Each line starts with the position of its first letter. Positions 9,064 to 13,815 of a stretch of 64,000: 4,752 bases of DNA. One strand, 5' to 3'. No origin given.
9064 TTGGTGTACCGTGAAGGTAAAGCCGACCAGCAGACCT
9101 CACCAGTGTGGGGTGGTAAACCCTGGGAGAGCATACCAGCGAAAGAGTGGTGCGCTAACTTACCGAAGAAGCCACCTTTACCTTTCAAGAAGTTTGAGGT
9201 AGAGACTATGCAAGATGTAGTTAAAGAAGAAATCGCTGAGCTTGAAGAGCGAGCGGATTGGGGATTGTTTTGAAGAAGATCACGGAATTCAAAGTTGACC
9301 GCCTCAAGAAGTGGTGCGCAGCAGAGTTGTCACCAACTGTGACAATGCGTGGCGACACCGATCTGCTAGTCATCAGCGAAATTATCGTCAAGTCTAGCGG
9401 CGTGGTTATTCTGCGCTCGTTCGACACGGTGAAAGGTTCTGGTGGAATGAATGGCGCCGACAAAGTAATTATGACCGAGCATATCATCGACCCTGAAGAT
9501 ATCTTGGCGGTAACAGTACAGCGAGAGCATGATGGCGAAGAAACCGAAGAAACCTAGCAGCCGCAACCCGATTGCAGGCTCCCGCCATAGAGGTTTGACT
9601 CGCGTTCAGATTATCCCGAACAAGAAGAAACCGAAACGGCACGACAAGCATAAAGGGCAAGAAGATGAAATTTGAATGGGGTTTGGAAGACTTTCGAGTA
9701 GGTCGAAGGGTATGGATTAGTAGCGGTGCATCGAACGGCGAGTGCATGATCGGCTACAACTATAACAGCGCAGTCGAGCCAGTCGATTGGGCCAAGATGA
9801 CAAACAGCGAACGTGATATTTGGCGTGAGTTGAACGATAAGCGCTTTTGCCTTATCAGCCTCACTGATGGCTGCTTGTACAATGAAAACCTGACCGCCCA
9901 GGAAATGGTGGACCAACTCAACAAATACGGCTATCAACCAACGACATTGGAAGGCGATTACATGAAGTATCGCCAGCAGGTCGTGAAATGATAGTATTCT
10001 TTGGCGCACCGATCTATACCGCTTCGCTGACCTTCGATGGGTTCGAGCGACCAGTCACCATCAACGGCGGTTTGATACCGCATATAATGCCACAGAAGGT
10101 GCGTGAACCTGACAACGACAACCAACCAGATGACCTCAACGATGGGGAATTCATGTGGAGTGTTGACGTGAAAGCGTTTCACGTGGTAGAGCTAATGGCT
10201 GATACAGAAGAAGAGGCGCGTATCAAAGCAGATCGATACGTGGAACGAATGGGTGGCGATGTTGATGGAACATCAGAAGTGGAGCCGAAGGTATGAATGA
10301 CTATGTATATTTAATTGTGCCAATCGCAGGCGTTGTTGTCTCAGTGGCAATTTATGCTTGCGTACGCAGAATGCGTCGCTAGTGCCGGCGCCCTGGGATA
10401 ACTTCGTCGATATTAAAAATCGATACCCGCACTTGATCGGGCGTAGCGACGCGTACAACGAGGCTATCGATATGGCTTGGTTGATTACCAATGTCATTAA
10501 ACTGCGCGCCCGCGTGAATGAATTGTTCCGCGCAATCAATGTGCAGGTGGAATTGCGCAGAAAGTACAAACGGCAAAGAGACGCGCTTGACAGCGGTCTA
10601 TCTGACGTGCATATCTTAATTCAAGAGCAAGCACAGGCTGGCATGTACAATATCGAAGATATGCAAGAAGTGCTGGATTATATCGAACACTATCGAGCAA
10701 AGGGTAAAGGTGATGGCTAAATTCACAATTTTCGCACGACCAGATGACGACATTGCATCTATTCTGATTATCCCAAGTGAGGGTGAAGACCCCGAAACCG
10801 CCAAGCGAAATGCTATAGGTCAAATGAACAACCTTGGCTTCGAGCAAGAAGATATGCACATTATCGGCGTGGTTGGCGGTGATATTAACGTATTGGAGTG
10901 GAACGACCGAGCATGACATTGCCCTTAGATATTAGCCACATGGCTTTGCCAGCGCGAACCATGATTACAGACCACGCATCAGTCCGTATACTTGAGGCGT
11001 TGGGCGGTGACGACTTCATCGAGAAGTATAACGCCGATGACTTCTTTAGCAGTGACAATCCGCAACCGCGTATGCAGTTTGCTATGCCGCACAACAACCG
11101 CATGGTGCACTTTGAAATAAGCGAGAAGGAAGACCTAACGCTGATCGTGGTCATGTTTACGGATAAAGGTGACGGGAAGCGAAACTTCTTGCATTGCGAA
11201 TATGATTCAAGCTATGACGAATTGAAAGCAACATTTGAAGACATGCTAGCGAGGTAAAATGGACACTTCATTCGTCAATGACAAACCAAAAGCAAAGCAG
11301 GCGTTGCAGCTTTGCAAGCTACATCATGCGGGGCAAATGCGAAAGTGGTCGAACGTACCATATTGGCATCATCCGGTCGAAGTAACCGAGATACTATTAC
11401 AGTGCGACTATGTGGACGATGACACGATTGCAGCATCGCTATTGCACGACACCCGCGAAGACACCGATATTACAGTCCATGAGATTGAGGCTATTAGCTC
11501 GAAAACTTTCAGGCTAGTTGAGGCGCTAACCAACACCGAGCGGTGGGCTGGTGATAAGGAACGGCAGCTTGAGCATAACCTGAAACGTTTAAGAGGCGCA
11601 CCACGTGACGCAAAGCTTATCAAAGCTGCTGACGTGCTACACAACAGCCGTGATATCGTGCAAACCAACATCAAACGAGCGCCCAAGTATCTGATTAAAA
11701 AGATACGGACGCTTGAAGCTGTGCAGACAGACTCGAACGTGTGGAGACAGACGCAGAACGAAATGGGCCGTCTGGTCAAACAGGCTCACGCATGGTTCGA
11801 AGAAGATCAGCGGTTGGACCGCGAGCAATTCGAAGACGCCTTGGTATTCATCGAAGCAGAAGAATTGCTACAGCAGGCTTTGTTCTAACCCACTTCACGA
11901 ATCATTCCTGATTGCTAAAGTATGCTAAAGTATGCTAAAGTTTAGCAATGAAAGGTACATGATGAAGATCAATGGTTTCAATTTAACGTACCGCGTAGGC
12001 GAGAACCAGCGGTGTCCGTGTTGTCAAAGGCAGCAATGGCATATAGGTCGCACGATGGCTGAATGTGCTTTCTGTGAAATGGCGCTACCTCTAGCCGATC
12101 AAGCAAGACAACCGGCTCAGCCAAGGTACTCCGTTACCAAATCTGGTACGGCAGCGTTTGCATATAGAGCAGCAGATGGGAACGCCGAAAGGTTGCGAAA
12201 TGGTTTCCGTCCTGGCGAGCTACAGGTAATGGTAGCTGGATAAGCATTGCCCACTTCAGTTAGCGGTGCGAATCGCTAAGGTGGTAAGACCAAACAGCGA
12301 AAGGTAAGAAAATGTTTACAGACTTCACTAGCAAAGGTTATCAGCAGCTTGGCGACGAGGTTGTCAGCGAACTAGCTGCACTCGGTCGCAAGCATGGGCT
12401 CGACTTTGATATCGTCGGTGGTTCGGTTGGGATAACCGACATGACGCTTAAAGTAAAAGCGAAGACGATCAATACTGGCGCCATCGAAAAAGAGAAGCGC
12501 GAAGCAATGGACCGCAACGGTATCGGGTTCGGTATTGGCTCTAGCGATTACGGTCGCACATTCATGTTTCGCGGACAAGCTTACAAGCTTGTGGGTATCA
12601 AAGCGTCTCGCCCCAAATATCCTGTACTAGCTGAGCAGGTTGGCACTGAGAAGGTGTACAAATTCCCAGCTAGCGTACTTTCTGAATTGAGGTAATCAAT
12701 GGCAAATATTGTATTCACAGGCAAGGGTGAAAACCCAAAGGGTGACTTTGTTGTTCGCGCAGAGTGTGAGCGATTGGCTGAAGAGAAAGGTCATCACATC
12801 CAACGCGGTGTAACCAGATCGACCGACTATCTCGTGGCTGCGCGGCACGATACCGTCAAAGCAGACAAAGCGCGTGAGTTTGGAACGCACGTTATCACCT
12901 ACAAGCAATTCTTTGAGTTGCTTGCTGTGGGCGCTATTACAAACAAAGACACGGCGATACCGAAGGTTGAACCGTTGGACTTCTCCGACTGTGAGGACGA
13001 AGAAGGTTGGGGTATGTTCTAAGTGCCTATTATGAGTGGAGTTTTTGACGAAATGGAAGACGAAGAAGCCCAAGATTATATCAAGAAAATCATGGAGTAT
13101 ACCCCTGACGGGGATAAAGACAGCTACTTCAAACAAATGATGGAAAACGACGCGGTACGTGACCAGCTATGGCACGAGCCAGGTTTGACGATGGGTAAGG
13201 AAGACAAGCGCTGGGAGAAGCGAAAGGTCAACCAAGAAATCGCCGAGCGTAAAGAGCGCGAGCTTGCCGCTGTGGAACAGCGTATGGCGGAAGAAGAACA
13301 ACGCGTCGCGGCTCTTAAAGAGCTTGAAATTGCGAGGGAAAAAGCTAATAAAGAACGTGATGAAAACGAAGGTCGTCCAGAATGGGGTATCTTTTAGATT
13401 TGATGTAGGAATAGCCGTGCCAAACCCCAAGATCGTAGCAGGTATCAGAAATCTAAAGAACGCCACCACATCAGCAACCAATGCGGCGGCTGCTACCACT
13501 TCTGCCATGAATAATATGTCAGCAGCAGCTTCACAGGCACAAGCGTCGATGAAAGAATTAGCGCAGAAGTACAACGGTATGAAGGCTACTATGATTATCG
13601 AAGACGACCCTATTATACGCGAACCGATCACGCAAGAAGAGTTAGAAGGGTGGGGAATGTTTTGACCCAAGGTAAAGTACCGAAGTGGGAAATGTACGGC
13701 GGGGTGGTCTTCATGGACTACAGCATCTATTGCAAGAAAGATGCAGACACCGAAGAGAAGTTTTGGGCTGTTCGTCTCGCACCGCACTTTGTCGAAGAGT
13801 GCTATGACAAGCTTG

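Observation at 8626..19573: Eight unrelated small early ORFs end in the same acidic-(N-P)-x-W-G-hydrophobic-hydrophobic-stop tail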

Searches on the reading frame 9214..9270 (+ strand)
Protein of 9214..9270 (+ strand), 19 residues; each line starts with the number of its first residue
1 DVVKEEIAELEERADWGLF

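Call 73: search_solved_structures(query=A4, max_evalue=10, show_alignments=5)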
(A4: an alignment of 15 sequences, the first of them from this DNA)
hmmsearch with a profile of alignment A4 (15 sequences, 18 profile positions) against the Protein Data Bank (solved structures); distinct sequences matched with E-value up to 10: 0.
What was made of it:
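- Tried and rejected: A profile of the tails against all PDB chain sequences: no hit (call 73).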

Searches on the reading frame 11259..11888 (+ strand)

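Call 23: search_protein_families(library=pfam, proteins=[window:11259-11888:+], max_evalue=0.001)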
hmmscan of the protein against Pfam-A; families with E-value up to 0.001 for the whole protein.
window:11259-11888:+ (209 aa): 1 family
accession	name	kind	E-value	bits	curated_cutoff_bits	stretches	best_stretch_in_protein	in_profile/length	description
PF13328.12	HD_4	-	1.4e-14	54.6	27.2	1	15-136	1-130/156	HD domain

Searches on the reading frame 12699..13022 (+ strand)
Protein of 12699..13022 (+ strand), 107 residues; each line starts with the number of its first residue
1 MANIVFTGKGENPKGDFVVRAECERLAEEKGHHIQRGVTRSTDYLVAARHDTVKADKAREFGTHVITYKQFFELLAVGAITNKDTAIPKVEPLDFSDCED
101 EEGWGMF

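Call 8: search_protein_families(library=pfam, proteins=[window:12699-13022:+], max_evalue=0.1)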
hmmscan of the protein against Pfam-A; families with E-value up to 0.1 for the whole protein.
window:12699-13022:+ (107 aa): 2 families
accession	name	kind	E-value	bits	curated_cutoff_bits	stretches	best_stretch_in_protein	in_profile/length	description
PF12738.14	PTCB-BRCT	-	0.00026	21.4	22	1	20-68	13-61/63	twin BRCT domain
PF00533.33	BRCT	-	0.0084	16.8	21.3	1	9-74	15-77/78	BRCA1 C Terminus (BRCT) domain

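Call 9: search_protein_families(library=phrogs, proteins=[window:12699-13022:+], max_evalue=0.01)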
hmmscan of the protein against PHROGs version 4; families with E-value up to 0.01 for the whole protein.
window:12699-13022:+ (107 aa): 4 families
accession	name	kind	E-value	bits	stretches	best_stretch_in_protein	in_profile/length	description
phrog_2561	-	DNA, RNA and nucleotide metabolism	1.1e-09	39.8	1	19-80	103-165/167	DNA ligase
phrog_3869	-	DNA, RNA and nucleotide metabolism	1.7e-08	34.4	1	3-74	585-652/656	NAD-dependent DNA ligase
phrog_3498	-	DNA, RNA and nucleotide metabolism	8.9e-05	23.4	1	16-74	191-252/256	NAD-dependent DNA ligase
phrog_3989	-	unknown function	0.0018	18.6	1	5-47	213-250/296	-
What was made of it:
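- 12699..13022 (+): Carrier 2, 107 aa, BRCT-like domain, ends .............. PHROG ligase-BRCT families match at 1e-9 (calls 8, 9).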

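Call 14: find_related_loci(query=window:12699-13022:+, collection=viral_contigs, flank=10000)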
Query window:12699-13022:+ (107 aa) in viral_contigs; peptide patterns used: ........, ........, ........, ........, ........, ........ (x = any residue, [..] = any of these).
6 stretches matched a pattern, but none encodes a relative of the query by tblastn (E <= 1e-3).

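Call 85: find_homologous_proteins(query=window:12699-13022:+, max_evalue=0.001)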
Query window:12699-13022:+ (107 aa): 4 proteins with E <= 0.001 among 8 candidates.
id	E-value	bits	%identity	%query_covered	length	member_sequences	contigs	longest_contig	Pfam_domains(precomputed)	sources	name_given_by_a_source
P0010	1.5e-66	239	100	100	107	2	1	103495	-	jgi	-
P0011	4.4e-39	151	66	100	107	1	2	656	PF00533.34,PF12738.14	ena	-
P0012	8.2e-36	140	61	100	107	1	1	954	-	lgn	-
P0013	8.0e-33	131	58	100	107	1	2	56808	-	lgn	-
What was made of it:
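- On BRCT domain (carrier 2 only): One homologue carries precomputed PF00533 and PF12738 hits (call 85).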

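Call 87: find_encoding_contigs(protein=P0013, flank=10000, max_places=2)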
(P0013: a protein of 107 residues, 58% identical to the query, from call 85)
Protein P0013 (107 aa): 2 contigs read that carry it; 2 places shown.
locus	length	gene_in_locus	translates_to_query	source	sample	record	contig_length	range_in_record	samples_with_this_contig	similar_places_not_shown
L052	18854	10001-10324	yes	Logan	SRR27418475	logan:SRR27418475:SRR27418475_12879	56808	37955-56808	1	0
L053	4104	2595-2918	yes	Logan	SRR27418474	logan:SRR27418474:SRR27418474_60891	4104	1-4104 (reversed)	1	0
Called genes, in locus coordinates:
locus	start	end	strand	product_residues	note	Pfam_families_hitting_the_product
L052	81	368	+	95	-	PF24043:DUF7352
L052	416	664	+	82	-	-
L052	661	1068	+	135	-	-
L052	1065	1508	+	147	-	PF01503:PRA-PH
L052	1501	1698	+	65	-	-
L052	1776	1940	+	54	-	-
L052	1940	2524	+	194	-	PF01712:dNK (weak), PF13238:AAA_18 (weak), PF13521:AAA_28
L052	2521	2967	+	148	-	-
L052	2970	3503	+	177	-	PF00929:RNase_T, PF13482:RNase_H_2 (faint)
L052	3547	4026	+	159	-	-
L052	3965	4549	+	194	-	-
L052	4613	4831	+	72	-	-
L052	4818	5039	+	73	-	-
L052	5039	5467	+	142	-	-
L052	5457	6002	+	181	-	PF13532:2OG-FeII_Oxy_2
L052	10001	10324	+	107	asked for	-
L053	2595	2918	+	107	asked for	-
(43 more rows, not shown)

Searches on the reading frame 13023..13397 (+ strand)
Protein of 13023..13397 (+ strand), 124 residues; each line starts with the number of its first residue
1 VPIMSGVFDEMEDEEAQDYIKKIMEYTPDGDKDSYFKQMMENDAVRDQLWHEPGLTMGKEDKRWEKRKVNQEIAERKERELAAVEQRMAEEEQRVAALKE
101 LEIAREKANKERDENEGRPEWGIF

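Call 8: search_protein_families(library=pfam, proteins=[window:13023-13397:+], max_evalue=0.1)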
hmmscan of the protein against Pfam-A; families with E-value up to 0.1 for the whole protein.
window:13023-13397:+ (124 aa): 1 family
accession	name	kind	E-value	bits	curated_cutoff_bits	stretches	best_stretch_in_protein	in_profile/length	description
PF23658.1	PDZ_CPAF_rel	-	0.099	13.1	27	0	11-74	40-102/120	CPAF-like PDZ domain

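Call 9: search_protein_families(library=phrogs, proteins=[window:13023-13397:+], max_evalue=0.01)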
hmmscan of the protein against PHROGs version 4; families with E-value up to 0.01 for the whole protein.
window:13023-13397:+ (124 aa): 0 families

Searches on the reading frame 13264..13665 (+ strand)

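Call 8: search_protein_families(library=pfam, proteins=[window:13264-13665:+], max_evalue=0.1)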
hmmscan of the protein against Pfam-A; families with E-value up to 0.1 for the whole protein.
window:13264-13665:+ (133 aa): 2 families
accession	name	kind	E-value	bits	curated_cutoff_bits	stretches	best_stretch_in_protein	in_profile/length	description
PF14915.12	CCDC144C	-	0.043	12.8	35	1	61-110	281-330/534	CCDC144C protein coiled-coil region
PF11348.13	DUF3150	-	0.085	12.6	24.9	0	16-69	44-95/257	Protein of unknown function (DUF3150)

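Call 9: search_protein_families(library=phrogs, proteins=[window:13264-13665:+], max_evalue=0.01)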
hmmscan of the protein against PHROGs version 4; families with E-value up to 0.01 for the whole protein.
window:13264-13665:+ (133 aa): 1 family
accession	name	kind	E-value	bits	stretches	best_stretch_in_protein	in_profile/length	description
phrog_58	-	tail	0.0061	15.9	1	32-109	300-361/1544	tail length tape measure protein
